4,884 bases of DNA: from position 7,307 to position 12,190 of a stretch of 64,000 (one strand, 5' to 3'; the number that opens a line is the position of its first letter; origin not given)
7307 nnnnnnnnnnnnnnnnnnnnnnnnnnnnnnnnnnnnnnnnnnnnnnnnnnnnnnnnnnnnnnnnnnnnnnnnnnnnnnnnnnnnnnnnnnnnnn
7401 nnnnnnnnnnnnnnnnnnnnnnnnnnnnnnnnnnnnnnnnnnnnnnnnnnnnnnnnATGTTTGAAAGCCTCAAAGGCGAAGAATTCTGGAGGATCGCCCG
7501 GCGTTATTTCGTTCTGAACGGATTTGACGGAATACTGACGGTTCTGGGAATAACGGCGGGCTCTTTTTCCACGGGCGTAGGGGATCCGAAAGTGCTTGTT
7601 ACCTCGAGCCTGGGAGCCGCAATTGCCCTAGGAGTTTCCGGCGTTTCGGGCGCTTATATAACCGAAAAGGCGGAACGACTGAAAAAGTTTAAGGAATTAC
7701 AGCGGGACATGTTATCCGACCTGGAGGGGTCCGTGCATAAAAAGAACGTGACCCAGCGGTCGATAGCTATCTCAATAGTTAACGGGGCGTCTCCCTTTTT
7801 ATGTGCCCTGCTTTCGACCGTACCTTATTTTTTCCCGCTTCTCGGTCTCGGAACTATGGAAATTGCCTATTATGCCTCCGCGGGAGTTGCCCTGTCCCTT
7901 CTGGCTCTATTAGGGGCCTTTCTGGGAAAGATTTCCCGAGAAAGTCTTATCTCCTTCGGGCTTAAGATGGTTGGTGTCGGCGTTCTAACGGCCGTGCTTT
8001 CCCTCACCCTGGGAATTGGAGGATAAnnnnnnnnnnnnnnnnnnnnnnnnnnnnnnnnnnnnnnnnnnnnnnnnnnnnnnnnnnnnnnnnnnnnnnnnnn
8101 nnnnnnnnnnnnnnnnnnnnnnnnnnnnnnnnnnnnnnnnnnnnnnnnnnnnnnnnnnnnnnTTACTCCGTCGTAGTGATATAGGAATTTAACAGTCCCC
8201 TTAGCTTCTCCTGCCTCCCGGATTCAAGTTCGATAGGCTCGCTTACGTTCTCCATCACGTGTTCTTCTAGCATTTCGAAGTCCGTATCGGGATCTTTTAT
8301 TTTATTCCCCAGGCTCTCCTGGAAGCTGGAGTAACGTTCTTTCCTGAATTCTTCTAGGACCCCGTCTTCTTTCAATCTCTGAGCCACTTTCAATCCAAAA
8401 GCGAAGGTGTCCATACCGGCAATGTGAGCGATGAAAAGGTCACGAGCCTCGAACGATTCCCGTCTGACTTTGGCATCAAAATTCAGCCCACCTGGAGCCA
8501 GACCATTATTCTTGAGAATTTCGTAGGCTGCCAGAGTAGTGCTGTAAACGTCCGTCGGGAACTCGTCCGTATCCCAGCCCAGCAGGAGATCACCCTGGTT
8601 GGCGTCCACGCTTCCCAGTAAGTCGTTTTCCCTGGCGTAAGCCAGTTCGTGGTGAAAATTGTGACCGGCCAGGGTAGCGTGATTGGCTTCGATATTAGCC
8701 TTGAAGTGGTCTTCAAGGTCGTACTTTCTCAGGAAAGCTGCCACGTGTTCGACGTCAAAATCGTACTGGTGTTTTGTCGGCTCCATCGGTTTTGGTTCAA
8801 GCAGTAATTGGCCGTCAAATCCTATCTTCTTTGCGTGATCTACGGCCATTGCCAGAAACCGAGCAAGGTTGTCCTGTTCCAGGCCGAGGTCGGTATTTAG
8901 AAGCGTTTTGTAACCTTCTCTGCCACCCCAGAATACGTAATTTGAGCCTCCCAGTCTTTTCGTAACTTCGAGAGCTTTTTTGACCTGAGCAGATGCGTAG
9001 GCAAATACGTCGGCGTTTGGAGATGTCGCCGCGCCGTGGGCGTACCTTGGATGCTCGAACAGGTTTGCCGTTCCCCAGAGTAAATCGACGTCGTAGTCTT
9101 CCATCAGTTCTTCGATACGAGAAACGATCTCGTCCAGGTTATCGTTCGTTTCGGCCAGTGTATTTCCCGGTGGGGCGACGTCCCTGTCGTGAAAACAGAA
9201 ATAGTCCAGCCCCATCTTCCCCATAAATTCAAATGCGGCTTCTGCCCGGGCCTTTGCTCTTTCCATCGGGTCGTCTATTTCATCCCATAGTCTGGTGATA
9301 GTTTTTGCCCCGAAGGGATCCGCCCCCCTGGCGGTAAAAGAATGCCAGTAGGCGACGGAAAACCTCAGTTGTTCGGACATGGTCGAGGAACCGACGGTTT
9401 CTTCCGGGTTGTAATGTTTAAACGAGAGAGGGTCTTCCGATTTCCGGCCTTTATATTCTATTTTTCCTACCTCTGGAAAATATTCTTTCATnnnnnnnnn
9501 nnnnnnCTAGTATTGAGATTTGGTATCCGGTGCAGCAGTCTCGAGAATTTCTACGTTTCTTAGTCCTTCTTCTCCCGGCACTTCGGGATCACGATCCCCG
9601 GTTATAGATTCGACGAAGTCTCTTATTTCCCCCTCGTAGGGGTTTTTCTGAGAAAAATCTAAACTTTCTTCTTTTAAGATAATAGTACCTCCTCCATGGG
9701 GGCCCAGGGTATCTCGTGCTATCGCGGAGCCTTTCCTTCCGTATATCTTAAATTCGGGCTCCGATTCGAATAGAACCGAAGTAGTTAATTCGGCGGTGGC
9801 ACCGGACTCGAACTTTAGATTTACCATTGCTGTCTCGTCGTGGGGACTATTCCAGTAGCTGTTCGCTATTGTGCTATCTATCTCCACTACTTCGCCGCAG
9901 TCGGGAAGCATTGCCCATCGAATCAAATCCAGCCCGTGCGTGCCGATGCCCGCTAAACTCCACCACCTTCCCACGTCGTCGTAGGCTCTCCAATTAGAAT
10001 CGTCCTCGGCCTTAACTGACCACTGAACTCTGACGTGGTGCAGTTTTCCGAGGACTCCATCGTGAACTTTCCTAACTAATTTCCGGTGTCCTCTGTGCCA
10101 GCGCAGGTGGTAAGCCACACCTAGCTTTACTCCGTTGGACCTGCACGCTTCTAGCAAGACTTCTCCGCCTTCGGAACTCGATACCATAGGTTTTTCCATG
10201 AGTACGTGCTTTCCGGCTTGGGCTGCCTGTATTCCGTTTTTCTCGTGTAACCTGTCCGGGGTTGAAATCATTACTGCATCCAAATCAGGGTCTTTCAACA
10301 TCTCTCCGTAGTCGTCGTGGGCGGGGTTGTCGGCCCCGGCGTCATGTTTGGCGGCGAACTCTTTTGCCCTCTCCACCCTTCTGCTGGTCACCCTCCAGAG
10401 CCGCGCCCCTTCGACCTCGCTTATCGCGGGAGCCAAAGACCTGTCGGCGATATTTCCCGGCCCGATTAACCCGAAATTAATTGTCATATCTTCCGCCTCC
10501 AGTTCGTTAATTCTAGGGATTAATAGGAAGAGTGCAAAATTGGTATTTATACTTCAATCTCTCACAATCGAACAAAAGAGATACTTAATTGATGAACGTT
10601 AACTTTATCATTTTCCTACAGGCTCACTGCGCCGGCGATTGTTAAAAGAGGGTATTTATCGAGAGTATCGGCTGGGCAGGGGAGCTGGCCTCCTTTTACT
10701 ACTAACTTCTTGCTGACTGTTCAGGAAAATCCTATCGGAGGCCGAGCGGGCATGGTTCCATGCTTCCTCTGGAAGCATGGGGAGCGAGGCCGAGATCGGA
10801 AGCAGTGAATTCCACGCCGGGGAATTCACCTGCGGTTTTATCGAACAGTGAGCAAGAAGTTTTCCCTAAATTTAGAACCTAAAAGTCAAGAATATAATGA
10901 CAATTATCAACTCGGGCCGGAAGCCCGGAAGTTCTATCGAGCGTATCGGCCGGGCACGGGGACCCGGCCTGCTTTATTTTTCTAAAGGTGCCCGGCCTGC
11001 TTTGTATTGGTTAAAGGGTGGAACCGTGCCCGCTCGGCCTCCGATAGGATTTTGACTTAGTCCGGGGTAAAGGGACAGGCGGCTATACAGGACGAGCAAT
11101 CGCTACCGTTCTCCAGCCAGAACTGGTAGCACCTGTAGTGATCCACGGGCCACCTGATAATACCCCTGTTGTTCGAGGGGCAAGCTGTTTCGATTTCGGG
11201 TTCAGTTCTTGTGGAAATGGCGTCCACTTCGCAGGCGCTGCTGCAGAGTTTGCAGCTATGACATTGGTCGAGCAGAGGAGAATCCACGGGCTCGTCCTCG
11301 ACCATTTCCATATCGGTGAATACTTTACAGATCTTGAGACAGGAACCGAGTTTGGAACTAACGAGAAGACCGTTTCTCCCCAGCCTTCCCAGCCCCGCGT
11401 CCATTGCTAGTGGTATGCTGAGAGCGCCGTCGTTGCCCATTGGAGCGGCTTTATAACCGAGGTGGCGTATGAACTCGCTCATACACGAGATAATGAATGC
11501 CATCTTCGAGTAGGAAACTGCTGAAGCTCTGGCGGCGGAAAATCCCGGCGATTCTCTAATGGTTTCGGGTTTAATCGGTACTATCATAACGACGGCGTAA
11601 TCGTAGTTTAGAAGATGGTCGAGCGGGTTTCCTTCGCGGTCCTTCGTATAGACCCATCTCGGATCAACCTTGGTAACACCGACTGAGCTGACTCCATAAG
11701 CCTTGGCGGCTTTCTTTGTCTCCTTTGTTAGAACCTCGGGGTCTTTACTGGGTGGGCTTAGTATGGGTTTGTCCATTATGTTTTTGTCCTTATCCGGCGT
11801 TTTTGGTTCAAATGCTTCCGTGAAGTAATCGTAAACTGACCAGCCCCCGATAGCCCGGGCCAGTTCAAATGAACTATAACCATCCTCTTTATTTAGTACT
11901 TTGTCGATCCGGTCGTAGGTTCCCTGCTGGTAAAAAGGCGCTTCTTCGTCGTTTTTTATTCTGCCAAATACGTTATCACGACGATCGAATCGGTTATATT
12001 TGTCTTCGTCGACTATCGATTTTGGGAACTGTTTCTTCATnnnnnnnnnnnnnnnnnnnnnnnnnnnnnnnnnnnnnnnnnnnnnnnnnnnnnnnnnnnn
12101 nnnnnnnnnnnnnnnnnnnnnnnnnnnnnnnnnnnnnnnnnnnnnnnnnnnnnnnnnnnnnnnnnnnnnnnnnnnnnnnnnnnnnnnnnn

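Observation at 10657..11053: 400-bp cluster of crossing inverted and direct repeats between the RdhA-like gene and the xylA operon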

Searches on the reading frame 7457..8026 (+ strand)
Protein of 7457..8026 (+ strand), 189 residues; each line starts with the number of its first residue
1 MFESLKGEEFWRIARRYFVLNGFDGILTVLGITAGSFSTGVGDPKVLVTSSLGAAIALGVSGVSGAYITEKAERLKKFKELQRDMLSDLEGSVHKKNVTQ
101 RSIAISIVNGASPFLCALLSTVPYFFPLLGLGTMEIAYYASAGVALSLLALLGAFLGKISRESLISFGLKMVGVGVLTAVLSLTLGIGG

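Call 6: search_protein_families(library=pfam, proteins=[window:7457-8026:+])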
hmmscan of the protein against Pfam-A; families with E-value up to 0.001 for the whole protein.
window:7457-8026:+ (189 aa): 1 family
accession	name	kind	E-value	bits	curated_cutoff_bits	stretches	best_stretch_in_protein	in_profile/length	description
PF01988.24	VIT1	-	1.3e-12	48.4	28.1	2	93-186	124-213/214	VIT family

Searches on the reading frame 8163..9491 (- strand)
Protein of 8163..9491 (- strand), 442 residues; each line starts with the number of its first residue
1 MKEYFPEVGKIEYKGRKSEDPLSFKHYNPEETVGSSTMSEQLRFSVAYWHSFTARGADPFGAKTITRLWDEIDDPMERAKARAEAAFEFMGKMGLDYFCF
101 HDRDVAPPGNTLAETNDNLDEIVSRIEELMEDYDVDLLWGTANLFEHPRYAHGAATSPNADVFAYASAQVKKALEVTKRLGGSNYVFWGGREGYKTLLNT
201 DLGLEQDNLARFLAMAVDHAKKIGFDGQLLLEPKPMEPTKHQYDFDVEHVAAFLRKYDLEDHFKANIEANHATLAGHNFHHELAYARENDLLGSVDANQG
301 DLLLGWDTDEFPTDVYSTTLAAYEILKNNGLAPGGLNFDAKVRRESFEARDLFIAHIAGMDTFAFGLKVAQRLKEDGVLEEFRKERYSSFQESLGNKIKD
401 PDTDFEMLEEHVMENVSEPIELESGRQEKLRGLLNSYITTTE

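Call 6: search_protein_families(library=pfam, proteins=[window:8163-9491:-])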
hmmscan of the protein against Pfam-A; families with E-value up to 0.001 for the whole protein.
window:8163-9491:- (442 aa): 1 family
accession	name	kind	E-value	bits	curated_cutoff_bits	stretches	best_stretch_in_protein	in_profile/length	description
PF01261.30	AP_endonuc_2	-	5.6e-12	46.3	31.1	1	93-284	7-174/249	Xylose isomerase-like TIM barrel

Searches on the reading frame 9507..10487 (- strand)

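Call 6: search_protein_families(library=pfam, proteins=[window:9507-10487:-])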
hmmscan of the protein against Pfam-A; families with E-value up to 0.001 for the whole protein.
window:9507-10487:- (326 aa): 3 families
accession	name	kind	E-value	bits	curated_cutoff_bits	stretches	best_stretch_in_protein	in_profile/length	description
PF01408.29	GFO_IDH_MocA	-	2.7e-23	83.4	24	1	3-126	1-120/120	Oxidoreductase family, NAD-binding Rossmann fold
PF22725.1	GFO_IDH_MocA_C3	-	9.4e-19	68.1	27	1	135-255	2-123/124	GFO/IDH/MocA C-terminal domain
PF02894.22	GFO_IDH_MocA_C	-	7.8e-15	55.7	22.9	1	140-318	3-206/218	Oxidoreductase family, C-terminal alpha/beta domain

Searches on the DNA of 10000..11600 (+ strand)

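Call 4: search_rna_families(source=window, start=10000, end=11600, threshold=evalue, max_evalue=10, show_alignments=3)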
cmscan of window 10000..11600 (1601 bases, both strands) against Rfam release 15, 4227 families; matches with E-value up to 10: 1.
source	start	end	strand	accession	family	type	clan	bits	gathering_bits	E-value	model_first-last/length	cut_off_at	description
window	11470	11498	-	RF04333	Plastid-ycf3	Intron;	-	15.3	55.2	1.8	1-47/47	no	Plastid-ycf3 group II-D1 intron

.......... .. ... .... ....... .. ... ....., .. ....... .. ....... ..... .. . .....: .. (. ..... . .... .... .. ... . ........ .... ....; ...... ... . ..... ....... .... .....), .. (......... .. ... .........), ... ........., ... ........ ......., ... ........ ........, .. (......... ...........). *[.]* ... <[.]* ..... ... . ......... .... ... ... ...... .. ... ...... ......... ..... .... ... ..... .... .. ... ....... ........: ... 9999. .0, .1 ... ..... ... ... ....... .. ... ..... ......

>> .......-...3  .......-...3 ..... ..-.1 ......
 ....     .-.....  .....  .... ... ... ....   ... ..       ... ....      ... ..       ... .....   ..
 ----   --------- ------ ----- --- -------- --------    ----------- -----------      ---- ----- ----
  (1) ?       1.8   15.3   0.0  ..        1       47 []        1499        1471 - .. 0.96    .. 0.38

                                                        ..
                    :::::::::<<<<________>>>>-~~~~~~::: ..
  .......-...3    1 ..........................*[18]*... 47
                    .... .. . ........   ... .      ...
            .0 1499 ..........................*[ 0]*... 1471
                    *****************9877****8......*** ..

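Call 72: search_dna_similar(query=window:10704-10861:+, collection=plasmids, mode=distant, max_evalue=0.01, max_rows=20)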
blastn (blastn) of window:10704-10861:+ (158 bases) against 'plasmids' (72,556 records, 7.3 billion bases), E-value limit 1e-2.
No match.

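Call 73: search_dna_similar(query=window:10704-10861:+, collection=phages, mode=distant, max_evalue=0.01, max_rows=20)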
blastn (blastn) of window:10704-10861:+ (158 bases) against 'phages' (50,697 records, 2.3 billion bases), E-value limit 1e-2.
No match.

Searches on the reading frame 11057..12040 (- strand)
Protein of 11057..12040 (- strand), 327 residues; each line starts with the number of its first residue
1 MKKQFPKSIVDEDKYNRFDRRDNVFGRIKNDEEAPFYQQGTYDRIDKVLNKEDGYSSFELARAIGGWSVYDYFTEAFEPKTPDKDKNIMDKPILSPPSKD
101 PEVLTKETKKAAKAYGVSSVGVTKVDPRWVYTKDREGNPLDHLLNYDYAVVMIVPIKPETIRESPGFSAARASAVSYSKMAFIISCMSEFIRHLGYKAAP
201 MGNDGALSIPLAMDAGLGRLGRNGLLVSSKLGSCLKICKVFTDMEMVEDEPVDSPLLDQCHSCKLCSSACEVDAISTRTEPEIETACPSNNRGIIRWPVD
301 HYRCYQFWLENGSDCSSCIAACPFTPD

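Call 6: search_protein_families(library=pfam, proteins=[window:11057-12040:-])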
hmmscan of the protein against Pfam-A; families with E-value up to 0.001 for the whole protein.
window:11057-12040:- (327 aa): 1 family
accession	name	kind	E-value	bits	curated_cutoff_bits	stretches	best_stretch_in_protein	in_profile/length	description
PF12838.12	Fer4_7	-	2.6e-05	25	27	1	259-324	1-50/52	4Fe-4S dicluster domain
